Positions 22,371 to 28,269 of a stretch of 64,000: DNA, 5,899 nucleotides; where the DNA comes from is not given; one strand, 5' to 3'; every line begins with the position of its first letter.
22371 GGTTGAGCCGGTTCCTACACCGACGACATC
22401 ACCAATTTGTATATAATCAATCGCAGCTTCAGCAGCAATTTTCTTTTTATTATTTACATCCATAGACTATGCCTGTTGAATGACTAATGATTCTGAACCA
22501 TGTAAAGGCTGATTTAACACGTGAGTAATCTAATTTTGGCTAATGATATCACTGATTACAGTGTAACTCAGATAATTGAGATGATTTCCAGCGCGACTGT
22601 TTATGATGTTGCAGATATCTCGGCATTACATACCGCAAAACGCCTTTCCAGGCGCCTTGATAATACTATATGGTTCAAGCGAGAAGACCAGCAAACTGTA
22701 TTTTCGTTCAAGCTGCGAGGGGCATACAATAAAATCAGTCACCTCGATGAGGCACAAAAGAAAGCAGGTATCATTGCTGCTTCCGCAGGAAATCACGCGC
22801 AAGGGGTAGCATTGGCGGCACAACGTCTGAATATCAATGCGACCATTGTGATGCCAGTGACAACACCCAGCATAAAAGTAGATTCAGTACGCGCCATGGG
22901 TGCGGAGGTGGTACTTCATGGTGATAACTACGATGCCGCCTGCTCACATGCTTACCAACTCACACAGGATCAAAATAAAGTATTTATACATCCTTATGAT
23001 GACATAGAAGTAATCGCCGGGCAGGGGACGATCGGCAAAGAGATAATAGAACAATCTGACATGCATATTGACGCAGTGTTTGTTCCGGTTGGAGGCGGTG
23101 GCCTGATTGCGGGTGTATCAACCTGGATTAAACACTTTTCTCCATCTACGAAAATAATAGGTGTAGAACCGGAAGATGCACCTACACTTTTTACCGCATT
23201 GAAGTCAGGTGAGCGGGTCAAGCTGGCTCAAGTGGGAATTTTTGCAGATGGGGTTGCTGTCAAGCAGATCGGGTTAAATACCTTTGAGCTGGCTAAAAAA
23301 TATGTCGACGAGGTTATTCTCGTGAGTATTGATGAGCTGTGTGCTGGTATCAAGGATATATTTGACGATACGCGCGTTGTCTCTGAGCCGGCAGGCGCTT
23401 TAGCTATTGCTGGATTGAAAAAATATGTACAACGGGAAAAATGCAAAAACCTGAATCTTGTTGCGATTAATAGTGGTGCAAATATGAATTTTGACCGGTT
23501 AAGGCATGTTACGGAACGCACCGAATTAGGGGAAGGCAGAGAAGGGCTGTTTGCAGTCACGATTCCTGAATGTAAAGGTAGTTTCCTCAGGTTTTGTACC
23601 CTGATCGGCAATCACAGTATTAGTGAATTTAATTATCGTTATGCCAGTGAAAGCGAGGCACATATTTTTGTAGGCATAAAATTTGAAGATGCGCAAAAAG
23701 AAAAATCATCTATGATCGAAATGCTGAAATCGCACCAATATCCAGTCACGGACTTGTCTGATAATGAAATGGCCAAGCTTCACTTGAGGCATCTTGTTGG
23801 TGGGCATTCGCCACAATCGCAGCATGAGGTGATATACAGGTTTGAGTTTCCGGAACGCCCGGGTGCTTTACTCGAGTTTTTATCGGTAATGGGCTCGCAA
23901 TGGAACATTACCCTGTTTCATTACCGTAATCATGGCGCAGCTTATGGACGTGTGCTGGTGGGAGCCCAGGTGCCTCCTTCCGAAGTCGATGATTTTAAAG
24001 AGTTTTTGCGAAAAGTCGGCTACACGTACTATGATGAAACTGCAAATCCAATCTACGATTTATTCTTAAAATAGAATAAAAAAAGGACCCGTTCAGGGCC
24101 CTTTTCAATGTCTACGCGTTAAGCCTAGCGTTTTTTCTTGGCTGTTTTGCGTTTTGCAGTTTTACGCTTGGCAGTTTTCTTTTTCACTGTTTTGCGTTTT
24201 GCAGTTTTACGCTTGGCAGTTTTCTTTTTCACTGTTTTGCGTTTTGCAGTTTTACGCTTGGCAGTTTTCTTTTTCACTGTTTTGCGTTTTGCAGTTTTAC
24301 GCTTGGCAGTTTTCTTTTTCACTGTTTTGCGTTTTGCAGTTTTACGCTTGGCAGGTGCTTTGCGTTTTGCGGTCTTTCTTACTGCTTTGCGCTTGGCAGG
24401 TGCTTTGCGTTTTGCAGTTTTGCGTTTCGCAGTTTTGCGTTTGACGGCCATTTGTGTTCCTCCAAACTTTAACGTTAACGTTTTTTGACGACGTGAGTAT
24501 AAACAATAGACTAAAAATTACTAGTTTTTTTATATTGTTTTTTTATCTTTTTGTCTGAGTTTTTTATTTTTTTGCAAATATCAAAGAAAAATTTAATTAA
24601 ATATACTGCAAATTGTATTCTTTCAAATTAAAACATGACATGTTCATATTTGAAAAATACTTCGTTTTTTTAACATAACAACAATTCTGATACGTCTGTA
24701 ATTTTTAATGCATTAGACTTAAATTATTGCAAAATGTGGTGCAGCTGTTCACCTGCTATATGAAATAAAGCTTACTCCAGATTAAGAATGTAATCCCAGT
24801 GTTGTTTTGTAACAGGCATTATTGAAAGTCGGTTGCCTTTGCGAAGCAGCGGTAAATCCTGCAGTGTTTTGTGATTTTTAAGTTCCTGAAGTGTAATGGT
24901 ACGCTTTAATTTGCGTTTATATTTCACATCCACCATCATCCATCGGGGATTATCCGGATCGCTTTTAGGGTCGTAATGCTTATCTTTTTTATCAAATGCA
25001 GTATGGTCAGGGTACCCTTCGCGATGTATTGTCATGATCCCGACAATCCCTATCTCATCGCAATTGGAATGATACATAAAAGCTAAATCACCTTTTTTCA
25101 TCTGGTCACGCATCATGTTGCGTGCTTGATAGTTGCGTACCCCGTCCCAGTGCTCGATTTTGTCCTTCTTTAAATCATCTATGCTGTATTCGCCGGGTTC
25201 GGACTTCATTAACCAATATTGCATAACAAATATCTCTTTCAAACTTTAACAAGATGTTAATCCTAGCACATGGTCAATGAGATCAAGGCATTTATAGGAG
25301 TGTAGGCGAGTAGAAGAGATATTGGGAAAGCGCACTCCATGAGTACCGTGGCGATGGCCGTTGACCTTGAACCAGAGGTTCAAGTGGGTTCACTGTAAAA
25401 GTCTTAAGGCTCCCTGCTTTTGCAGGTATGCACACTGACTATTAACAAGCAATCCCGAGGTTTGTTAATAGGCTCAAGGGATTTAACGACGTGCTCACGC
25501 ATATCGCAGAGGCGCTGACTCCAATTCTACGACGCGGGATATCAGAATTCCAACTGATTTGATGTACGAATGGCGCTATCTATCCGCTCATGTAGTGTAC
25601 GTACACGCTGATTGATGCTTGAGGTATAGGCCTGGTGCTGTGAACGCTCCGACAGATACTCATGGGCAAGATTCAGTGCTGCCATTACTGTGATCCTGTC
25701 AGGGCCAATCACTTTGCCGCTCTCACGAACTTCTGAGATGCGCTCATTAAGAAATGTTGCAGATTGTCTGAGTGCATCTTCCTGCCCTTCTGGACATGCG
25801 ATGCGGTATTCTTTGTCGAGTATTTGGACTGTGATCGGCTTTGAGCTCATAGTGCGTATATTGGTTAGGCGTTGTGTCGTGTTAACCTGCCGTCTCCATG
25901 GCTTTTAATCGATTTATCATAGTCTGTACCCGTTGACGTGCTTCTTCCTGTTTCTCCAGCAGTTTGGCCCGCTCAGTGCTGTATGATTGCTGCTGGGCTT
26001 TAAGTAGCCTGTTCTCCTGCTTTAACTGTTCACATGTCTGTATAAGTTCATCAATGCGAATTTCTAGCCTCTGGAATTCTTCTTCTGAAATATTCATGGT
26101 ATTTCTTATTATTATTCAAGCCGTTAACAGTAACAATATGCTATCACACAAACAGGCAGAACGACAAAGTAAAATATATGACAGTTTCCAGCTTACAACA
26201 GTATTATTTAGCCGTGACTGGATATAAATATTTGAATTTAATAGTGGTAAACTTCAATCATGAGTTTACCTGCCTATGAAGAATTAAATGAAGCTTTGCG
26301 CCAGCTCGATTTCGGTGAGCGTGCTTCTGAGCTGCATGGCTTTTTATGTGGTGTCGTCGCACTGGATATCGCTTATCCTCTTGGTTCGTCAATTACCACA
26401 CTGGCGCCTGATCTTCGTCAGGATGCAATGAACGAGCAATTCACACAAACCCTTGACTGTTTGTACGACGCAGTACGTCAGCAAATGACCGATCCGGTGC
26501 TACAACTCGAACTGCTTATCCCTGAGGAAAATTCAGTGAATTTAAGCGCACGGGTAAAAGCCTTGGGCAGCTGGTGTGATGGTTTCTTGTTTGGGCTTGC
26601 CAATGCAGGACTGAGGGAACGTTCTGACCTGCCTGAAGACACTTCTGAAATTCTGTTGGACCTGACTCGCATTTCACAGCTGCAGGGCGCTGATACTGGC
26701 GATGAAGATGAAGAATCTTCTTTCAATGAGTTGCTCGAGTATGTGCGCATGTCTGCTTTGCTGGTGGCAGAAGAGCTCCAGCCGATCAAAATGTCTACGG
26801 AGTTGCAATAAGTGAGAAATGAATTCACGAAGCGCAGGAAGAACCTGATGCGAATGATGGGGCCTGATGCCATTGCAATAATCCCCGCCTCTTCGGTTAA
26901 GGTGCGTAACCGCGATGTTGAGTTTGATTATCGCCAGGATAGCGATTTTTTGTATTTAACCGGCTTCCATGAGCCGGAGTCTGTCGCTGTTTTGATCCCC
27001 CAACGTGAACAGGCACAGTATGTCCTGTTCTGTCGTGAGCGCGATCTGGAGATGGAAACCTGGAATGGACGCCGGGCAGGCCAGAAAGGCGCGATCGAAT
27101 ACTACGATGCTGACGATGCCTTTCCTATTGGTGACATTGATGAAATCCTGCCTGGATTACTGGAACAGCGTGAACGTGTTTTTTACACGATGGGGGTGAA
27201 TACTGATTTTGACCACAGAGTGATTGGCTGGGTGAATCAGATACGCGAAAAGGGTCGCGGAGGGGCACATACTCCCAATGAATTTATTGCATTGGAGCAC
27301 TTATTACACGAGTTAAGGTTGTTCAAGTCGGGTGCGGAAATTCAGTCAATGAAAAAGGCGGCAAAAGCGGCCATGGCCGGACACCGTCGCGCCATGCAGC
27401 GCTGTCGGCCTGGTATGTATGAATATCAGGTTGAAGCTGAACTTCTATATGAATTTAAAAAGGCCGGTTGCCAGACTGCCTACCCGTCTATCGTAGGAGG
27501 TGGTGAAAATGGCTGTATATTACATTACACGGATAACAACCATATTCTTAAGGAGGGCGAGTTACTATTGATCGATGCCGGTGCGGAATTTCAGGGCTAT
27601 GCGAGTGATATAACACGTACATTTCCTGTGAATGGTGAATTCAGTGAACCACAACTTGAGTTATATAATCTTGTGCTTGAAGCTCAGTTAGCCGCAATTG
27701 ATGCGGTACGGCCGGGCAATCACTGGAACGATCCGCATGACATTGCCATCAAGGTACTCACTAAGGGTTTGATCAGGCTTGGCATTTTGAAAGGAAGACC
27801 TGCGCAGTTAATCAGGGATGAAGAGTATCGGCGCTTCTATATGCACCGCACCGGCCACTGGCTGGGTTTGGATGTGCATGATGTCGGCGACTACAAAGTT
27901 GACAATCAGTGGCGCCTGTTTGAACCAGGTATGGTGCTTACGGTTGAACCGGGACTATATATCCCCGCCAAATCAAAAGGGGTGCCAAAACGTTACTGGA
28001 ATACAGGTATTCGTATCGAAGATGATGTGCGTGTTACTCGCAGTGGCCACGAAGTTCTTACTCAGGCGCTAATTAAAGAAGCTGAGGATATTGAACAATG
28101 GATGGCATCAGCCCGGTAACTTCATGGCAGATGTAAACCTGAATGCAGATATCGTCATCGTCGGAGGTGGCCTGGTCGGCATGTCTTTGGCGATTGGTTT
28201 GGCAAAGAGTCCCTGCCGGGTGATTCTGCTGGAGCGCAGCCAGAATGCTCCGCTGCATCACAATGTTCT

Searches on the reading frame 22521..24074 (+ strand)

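Call 77: search_protein_families(library=pfam, proteins=[window:22521-24074:+], max_evalue=0.00001)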
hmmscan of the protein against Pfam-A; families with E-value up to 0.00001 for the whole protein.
window:22521-24074:+ (517 aa): 2 families
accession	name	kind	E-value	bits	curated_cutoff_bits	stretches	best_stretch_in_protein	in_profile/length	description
PF00291.31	PALP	-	1.6e-79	267.8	35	1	36-319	10-295/295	Pyridoxal-phosphate dependent enzyme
PF00585.24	Thr_dehydrat_C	-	4.3e-51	171.1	27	2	432-516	6-91/91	C-terminal regulatory domain of Threonine dehydratase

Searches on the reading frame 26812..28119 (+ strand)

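Call 77: search_protein_families(library=pfam, proteins=[window:26812-28119:+], max_evalue=0.00001)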
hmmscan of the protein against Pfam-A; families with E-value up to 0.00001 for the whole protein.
window:26812-28119:+ (435 aa): 2 families
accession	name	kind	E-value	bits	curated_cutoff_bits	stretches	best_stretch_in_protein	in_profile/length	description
PF00557.29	Peptidase_M24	-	2.6e-67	227.1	23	1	179-409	2-207/208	Metallopeptidase family M24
PF05195.22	AMP_N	-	3.1e-39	133.9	24.6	1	5-124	1-121/121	Aminopeptidase P, N-terminal domain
